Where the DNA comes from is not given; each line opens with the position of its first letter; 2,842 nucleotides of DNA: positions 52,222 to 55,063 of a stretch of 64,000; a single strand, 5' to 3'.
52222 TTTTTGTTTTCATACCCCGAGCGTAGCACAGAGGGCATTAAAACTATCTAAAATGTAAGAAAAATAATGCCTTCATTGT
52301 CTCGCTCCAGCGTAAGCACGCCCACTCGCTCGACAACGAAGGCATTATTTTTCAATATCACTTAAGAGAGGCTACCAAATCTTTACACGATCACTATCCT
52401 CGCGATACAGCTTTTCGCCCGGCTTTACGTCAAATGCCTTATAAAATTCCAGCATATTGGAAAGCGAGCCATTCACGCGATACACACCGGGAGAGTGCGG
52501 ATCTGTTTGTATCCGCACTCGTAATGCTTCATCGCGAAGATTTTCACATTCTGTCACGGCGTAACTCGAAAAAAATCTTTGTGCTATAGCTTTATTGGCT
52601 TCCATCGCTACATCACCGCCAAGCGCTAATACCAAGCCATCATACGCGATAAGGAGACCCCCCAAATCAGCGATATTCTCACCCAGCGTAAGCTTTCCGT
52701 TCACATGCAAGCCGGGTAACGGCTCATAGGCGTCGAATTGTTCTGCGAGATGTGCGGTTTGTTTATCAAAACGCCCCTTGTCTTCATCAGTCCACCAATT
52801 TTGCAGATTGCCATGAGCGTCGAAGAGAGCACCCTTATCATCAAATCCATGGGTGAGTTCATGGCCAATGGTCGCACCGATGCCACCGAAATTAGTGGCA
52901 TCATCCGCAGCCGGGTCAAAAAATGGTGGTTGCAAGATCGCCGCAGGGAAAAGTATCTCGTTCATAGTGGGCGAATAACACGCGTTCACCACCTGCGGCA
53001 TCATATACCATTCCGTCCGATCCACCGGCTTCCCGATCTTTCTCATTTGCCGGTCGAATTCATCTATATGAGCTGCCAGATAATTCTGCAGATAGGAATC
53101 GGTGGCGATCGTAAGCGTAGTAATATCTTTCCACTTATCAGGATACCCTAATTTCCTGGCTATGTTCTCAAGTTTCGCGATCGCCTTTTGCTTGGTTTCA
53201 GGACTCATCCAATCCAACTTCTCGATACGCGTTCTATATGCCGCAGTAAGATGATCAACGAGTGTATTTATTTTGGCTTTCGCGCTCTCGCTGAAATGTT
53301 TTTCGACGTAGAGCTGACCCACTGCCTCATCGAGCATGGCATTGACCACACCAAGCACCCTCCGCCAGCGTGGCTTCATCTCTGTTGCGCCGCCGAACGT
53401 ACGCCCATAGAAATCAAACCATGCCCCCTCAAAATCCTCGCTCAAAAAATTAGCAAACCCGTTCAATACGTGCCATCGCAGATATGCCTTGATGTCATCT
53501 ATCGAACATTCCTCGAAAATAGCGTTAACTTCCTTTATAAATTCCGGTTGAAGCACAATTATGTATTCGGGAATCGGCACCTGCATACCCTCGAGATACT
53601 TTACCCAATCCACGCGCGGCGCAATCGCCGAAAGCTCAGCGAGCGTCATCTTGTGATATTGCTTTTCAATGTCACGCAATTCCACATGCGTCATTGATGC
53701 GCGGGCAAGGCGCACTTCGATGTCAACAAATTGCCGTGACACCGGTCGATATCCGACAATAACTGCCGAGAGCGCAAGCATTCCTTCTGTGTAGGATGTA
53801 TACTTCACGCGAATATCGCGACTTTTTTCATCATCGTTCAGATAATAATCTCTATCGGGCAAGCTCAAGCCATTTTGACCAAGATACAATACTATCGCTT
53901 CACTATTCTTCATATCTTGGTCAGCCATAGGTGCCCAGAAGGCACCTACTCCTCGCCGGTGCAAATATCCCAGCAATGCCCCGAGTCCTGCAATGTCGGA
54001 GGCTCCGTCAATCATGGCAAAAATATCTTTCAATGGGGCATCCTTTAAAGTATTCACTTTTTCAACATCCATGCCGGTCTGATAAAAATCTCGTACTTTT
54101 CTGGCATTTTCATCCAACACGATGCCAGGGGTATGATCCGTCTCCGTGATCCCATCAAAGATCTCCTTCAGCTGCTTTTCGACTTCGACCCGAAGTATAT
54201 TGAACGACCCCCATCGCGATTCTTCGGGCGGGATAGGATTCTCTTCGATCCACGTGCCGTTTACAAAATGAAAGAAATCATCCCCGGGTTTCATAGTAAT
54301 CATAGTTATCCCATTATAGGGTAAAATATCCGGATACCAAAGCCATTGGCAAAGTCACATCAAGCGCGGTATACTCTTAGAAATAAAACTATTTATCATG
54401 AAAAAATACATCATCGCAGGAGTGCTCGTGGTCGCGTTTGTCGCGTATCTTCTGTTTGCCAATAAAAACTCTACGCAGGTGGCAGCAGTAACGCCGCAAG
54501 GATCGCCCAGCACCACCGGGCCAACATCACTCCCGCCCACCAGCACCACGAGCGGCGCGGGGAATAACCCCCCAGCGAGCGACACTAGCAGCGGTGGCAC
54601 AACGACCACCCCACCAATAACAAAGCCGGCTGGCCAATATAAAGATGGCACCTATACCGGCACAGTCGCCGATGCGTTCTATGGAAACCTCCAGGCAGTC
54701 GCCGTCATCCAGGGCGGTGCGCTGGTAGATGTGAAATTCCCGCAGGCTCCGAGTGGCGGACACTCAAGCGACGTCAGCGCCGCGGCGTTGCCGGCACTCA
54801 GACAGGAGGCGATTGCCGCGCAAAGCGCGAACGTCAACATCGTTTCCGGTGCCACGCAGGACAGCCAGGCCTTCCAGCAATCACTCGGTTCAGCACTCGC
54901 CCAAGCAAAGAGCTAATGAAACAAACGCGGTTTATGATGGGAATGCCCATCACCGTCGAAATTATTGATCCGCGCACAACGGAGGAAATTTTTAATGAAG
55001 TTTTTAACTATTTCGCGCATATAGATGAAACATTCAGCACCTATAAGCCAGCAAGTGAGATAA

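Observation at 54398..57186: Three-gene flavin module: exported FMN-binding protein, ApbE and an RnfD-like membrane domain fused to an FNR-like reductase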

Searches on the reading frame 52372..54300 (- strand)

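Call 43: search_protein_families(library=pfam, proteins=[window:52372-54300:-], max_evalue=0.001)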
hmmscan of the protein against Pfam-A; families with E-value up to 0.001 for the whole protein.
window:52372-54300:- (642 aa): 2 families
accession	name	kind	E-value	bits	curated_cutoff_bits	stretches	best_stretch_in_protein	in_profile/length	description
PF05649.18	Peptidase_M13_N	-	4.3e-117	392.2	32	1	5-387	1-381/381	Peptidase family M13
PF01431.27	Peptidase_M13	-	1.3e-65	221.3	24.5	1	439-639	1-205/205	Peptidase family M13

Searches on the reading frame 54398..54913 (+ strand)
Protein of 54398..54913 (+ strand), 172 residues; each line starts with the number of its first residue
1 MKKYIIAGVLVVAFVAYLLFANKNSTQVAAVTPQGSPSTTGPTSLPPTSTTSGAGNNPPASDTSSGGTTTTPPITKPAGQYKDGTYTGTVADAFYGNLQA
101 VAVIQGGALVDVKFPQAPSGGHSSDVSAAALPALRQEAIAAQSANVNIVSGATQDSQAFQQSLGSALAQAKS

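Call 3: search_protein_families(library=pfam, proteins=[window:54398-54913:+], max_evalue=1)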
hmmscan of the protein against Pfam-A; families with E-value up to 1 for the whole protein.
window:54398-54913:+ (172 aa): 3 families
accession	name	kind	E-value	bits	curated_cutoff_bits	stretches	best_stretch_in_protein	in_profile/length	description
PF21827.1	New_glue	-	0.014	15.6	31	1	9-72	6-62/94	New glue protein family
PF04205.19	FMN_bind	-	0.025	15.6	22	1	107-167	16-76/77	FMN-binding domain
PF13131.11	DUF3951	-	0.21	12.3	26.3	1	10-33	17-39/52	Protein of unknown function (DUF3951)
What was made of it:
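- On ApbE-flavinylated FMN_bind domain (P1): The window's own copy is below the Pfam cut-off (15.6 against 22 bits, call 3).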

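Call 4: search_protein_families(library=ncbifam, proteins=[window:54398-54913:+], max_evalue=1)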
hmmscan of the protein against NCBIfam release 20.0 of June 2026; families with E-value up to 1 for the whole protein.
window:54398-54913:+ (172 aa): 1 family
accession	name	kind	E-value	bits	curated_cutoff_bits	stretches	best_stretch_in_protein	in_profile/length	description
NF041941.1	lipo_FMN_PplA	exception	0.027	13.7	325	1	132-161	125-155/302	extracellular electron transfer flavoprotein PplA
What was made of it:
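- On Listeria-type flavin-based EET locus: Call 4: the PplA model scores 13.7 bits against a cut-off of 325.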

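Call 73: search_protein_families(library=pfam, alignment_id=A4, max_evalue=0.00025)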
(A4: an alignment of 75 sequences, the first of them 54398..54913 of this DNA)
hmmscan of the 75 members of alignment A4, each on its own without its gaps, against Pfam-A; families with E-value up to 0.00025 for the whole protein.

A. member 1, window:54398-54913:+ (172 aa): 0 families

B. families by the number of members that match (of 75 scanned): 1 family
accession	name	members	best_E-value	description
PF04205.19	FMN_bind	73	4.8e-13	FMN-binding domain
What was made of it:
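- On ApbE-flavinylated FMN_bind domain (P1): Call 73: PF04205 matched by 73 of 75 members.
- Checked: However, 73 of 75 P1 family members match PF04205 at E<=2.5e-4 (call 73).
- Tried and rejected: 73 of 75 P1 homologues match PF04205 at E<=2.5e-4, and the window's copy is one of the two that do not (call 73).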

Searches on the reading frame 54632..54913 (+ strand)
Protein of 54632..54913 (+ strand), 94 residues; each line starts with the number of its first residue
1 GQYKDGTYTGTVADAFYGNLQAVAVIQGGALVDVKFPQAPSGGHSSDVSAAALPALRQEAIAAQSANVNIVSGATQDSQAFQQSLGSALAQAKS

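Call 50: search_solved_structures(query=A3, max_evalue=1, show_alignments=3)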
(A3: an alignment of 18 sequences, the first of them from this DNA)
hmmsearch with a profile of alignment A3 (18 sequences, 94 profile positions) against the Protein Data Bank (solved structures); distinct sequences matched with E-value up to 1: 34.
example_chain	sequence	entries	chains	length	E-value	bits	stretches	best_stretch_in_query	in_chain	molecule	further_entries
8p2a_A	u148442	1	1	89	1.6e-24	88.9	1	8-92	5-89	FMN-binding domain-containing protein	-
6s9p_A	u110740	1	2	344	2.6e-10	43.3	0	15-44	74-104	internal Lock2 fused to target peptide KRKAKITWKR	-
6s9o_A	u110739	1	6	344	3.4e-10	42.9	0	15-44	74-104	designed Armadillo repeat protein with internal Lock1 fused to target peptide KRKRKLKFKR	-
5mfd_A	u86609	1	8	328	4e-10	42.7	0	15-44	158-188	YIIIM''6AII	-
5mfl_A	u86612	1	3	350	4.3e-10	42.6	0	15-44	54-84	(KR)5_GS10_YIIIM6AII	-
5mfm_A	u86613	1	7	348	4.8e-10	42.5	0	15-44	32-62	YIIIM6AII_GS11_(KR)5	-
5mfm_C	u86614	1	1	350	5e-10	42.4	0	15-44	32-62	Importin subunit alpha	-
6sa8_A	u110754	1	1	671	3.2e-09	39.9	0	15-50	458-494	ring-like DARPin-Armadillo fusion H83_D01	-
6s9m_A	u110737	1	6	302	5.1e-09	39.2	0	15-43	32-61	Lock2_KRKRKAKITW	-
6s9n_A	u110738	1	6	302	5.1e-09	39.2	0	15-43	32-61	Lock2_KRKRKAKLSF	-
5aei_A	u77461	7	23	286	5.1e-09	39.2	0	15-44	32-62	DESIGNED ARMADILLO REPEAT PROTEIN YIIIM5AII | YIIIM5AII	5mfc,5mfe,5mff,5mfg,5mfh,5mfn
6s9l_A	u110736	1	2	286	6.3e-09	38.9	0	15-44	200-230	KR4KLSF Lock1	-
4v3o_A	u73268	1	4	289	8.7e-09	38.4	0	15-44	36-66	YIII_M5_AII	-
6sa7_A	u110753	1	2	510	9.2e-09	38.4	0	15-44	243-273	DARPin-Armadillo fusion C8long83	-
4pls_A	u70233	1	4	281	3.7e-08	36.4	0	15-44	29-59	Arm00010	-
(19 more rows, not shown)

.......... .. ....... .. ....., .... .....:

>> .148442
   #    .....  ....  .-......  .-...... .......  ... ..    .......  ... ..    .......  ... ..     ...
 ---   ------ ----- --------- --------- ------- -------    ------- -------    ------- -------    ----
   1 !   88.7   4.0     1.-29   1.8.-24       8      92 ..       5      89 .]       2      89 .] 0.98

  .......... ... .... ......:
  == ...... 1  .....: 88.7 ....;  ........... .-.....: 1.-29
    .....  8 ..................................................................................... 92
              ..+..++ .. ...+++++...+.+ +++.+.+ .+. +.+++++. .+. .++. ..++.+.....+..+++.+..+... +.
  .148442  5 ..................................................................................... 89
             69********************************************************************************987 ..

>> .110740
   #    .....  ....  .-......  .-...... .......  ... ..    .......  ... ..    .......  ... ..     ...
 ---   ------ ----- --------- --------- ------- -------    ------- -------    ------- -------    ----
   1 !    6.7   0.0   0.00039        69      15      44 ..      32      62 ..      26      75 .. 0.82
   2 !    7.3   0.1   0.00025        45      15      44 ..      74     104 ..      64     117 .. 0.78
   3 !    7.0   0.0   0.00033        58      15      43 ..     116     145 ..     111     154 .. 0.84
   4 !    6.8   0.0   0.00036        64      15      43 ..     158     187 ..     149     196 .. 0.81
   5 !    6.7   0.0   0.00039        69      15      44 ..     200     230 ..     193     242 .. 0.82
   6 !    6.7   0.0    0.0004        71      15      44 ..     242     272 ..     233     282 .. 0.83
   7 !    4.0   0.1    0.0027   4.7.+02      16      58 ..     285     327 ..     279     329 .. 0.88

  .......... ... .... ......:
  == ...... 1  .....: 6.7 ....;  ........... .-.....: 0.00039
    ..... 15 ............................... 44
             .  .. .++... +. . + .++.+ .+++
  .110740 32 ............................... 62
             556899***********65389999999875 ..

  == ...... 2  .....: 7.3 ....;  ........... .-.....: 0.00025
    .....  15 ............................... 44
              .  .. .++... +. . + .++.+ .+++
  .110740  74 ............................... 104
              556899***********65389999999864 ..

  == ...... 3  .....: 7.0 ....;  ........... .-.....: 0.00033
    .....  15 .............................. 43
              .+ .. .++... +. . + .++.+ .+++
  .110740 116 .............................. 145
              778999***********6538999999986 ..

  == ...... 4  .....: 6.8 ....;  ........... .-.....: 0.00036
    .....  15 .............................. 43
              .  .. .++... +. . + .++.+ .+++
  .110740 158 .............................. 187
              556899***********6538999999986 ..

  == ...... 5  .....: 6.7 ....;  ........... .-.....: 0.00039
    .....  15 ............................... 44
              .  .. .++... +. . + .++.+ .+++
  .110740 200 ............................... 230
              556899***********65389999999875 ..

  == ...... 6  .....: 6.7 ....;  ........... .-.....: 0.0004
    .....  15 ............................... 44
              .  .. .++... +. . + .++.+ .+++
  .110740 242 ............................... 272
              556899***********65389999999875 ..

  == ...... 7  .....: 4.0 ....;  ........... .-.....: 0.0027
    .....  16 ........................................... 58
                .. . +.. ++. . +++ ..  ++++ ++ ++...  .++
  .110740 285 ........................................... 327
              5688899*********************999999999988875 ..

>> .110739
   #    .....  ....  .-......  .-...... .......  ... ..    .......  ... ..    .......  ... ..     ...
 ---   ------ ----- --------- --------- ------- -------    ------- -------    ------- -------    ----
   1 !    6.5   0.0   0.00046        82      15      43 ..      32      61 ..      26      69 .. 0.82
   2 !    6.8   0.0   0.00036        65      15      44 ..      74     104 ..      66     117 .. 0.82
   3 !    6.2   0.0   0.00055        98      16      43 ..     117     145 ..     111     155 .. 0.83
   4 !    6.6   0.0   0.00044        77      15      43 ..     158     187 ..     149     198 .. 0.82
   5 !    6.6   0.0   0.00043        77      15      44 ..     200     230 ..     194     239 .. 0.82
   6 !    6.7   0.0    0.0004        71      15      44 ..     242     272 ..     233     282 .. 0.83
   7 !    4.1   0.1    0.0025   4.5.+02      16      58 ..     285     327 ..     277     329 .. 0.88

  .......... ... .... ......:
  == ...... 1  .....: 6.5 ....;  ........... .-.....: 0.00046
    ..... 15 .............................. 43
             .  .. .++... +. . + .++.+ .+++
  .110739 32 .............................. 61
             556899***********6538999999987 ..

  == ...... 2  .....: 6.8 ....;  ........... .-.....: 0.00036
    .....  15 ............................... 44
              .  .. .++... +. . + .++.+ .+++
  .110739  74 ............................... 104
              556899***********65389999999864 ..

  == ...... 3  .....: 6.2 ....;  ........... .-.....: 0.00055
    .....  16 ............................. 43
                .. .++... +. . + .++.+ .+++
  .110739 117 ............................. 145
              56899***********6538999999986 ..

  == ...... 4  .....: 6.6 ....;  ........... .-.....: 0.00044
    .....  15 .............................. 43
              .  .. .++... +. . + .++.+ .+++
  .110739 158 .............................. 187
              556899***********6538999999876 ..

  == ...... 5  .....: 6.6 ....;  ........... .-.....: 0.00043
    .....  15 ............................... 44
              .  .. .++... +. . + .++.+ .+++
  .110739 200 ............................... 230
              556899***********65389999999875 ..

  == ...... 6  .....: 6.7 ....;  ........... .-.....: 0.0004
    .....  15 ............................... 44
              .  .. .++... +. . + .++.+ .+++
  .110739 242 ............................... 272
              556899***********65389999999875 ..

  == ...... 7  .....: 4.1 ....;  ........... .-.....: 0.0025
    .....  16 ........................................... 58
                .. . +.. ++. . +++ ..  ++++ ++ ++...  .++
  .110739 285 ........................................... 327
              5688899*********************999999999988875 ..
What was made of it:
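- On ApbE-flavinylated FMN_bind domain (P1): Call 50: 8P2A at E=1.6e-24.
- Checked: A family profile hits the solved FMN-binding domain 8P2A at E=1.6e-24 with the SGAT motif aligned (call 50).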
